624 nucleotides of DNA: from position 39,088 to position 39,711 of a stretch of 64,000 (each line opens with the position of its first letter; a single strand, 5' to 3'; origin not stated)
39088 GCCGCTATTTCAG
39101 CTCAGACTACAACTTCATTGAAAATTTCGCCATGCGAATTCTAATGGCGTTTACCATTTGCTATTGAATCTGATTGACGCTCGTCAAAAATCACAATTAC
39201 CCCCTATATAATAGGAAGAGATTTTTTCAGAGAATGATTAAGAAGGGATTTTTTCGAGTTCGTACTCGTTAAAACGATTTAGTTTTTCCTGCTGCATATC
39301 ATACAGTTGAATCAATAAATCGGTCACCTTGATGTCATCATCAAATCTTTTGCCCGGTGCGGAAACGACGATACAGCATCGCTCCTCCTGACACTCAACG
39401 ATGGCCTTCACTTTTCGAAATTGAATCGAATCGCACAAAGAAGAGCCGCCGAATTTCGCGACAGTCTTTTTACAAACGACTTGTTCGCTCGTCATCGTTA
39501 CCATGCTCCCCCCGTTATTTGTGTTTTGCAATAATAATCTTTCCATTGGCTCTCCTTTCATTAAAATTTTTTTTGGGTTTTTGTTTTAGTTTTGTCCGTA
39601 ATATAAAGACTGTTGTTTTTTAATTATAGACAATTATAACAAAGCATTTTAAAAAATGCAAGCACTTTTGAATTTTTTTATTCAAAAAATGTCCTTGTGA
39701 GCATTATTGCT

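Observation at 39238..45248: Split and order-permuted aspartokinase-homoserine dehydrogenase flanking asd / T-box-metY-metA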

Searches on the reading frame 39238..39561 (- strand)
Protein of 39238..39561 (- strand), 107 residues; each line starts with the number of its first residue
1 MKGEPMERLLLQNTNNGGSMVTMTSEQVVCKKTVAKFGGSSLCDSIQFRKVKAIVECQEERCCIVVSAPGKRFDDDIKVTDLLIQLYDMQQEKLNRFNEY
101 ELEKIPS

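Call 3: search_protein_families(library=pfam, proteins=[window:39238-39561:-], max_evalue=0.01)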
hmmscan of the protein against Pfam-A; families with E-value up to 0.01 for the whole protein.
window:39238-39561:- (107 aa): 1 family
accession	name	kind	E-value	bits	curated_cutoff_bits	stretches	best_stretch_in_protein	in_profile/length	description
PF00696.33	AA_kinase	-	0.00055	20.2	24.9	1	31-95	1-62/234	Amino acid kinase family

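Call 4: search_protein_families(library=ncbifam, proteins=[window:39238-39561:-], max_evalue=0.01)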
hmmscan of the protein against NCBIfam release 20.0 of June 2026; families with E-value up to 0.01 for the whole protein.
window:39238-39561:- (107 aa): 12 families
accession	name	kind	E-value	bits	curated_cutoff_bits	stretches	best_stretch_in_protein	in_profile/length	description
NF006540.0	PRK09034.1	equivalog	1.3e-22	80.1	434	1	33-94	2-63/454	aspartate kinase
NF007003.0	PRK09466.1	subfamily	4.1e-08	32.1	582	1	24-102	4-83/810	bifunctional aspartate kinase/homoserine dehydrogenase II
NF006959.0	PRK09436.1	equivalog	2e-06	26.1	726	1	34-93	3-57/819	bifunctional aspartate kinase/homoserine dehydrogenase I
NF006570.0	PRK09084.1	equivalog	4.6e-05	22.7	455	1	32-98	4-63/452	lysine-sensitive aspartokinase 3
TIGR00657.1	asp_kinases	subfamily_domain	5.8e-05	22.3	208.7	1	32-88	3-62/442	aspartate kinase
TIGR00656.1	asp_kin_monofn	equivalog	0.00012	21.2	402.25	1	33-92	4-65/407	aspartate kinase, monofunctional class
NF005154.0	PRK06635.1-2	equivalog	0.0006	19.3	376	1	33-81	4-56/407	aspartate kinase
NF005161.0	PRK06635.2-5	equivalog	0.00075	18.5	586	1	31-82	4-58/402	aspartate kinase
NF004938.0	PRK06291.1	equivalog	0.0016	17.2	528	1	32-90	2-63/468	aspartate kinase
NF006068.0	PRK08210.1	equivalog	0.004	16.4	474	1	33-96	4-68/405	aspartate kinase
NF004579.0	PRK05925.1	equivalog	0.0044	16.1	665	1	32-69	3-39/440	aspartate kinase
NF005153.0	PRK06635.1-1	equivalog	0.005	15.9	585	1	33-79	4-53/421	aspartate kinase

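Call 44: find_homologous_proteins(query=window:39238-39561:-, max_evalue=0.001)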
Query window:39238-39561:- (107 aa): 288 proteins with E <= 0.001 among 294 candidates; the best 120 are listed.
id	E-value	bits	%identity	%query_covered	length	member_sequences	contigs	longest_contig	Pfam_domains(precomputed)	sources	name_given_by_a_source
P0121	1.7e-60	219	100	95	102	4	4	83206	-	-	-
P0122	7.9e-21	92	68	61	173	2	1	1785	PF00696.34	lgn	-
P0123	1.0e-16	79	67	59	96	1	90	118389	PF00696.34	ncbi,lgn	-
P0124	2.1e-14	71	64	54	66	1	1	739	PF00696.34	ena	-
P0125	2.7e-14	71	59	64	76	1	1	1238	PF00696.34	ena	-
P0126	3.1e-14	71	63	53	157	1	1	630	PF00696.34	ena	-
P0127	4.7e-13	67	67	51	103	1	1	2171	PF00696.34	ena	-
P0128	5.0e-13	67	59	55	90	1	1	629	PF00696.34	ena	-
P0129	7.1e-13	66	68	50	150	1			PF00696.34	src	-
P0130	7.7e-13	66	68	50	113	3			PF00696.34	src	-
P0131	1.4e-12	65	60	56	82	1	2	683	-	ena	-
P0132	1.4e-12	65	58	60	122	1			PF00696.34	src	-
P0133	1.6e-12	65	74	47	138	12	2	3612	PF00696.34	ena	-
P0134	1.7e-12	65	60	56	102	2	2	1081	PF00696.34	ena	-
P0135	1.9e-12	65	64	51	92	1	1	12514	PF00696.34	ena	-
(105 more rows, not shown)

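Call 46: find_encoding_contigs(protein=P0123, flank=7000, max_places=5)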
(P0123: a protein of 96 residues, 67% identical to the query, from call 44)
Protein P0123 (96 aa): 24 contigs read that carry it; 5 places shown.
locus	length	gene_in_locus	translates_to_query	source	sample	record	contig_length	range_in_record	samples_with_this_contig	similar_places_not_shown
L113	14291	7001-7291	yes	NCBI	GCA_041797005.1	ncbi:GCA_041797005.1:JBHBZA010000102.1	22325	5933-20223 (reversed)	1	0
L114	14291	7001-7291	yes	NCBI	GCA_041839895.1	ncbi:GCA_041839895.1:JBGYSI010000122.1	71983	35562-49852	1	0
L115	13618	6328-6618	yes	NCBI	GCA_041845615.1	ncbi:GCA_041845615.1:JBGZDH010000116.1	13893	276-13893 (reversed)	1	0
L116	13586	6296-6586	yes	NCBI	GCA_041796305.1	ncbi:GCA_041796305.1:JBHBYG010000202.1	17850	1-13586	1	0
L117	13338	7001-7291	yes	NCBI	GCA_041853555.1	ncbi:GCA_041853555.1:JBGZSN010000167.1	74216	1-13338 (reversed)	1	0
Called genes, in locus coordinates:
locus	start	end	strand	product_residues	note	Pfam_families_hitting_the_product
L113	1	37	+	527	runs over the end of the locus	PF17125:Methyltr_RsmF_N, PF01189:Methyltr_RsmB-F, PF17126:RsmF_methylt_CI, PF13636:Methyltranf_PUA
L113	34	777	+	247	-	PF01479:S4, PF00849:PseudoU_synth_2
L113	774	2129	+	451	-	PF05958:tRNA_U5-meth_tr, PF05175:MTS, PF03602:Cons_hypoth95, PF09445:Methyltransf_15 (weak), PF13847:Methyltransf_31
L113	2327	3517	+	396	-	PF00155:Aminotran_1_2, PF01041:DegT_DnrJ_EryC1 (weak), PF01053:Cys_Met_Meta_PP (weak)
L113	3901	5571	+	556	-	PF00696:AA_kinase, PF03447:NAD_binding_3, PF00742:Homoserine_dh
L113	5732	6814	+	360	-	PF01118:Semialdhyde_dh, PF02774:Semialdhyde_dhC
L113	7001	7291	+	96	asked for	PF00696:AA_kinase (weak)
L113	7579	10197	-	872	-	PF01326:PPDK_N, PF00391:PEP-utilizers, PF02896:PEP-utilizers_C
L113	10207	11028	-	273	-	PF03618:Kinase-PPPase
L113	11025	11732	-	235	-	PF08279:HTH_11, PF00571:CBS (weak)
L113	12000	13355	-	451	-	PF02878:PGM_PMM_I, PF02879:PGM_PMM_II, PF02880:PGM_PMM_III, PF00408:PGM_PMM_IV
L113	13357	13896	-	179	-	PF01558:POR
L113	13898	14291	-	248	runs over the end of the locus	PF02775:TPP_enzyme_C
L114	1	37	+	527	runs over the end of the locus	PF17125:Methyltr_RsmF_N, PF01189:Methyltr_RsmB-F, PF17126:RsmF_methylt_CI, PF13636:Methyltranf_PUA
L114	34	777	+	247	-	PF01479:S4, PF00849:PseudoU_synth_2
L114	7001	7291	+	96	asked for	PF00696:AA_kinase (weak)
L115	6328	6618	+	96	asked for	PF00696:AA_kinase (weak)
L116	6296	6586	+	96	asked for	PF00696:AA_kinase (weak)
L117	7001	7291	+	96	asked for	PF00696:AA_kinase (weak)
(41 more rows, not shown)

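Call 47: find_encoding_contigs(protein=P0122, flank=5000, max_places=3)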
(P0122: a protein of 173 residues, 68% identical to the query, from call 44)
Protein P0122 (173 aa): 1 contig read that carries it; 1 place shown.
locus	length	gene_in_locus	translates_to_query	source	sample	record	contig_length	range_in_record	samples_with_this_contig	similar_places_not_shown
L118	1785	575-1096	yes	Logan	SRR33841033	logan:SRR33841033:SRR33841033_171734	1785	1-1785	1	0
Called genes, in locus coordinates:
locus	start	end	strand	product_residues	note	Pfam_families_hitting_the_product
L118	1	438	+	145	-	?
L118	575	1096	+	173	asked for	PF00696:AA_kinase (weak)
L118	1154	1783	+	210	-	?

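Call 69: search_protein_families(library=pfam, proteins=[L113:7001-7291:+, L118:734-1096:+, L113:3901-5571:+], max_evalue=0.01)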
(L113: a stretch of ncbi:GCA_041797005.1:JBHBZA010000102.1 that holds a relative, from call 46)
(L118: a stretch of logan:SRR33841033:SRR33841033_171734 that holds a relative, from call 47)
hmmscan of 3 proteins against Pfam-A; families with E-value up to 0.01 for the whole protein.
L113:7001-7291:+ (96 aa): 1 family
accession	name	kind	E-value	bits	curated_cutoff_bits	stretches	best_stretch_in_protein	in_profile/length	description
PF00696.33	AA_kinase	-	1.1e-06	29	24.9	1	22-85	1-61/234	Amino acid kinase family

L118:734-1096:+ (120 aa): 1 family
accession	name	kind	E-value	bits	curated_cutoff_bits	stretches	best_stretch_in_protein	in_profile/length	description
PF00696.33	AA_kinase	-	9.8e-06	25.9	24.9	1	29-93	1-62/234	Amino acid kinase family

L113:3901-5571:+ (556 aa): 3 families
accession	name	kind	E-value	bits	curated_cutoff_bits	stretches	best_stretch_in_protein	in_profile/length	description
PF00742.24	Homoserine_dh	-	1.1e-59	201.6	22.9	1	371-549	1-173/173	Homoserine dehydrogenase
PF00696.33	AA_kinase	-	6.9e-28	98.4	24.9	1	53-217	66-234/234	Amino acid kinase family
PF03447.22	NAD_binding_3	-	7.1e-16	59.4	24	1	240-363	1-116/116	Homoserine dehydrogenase, NAD binding domain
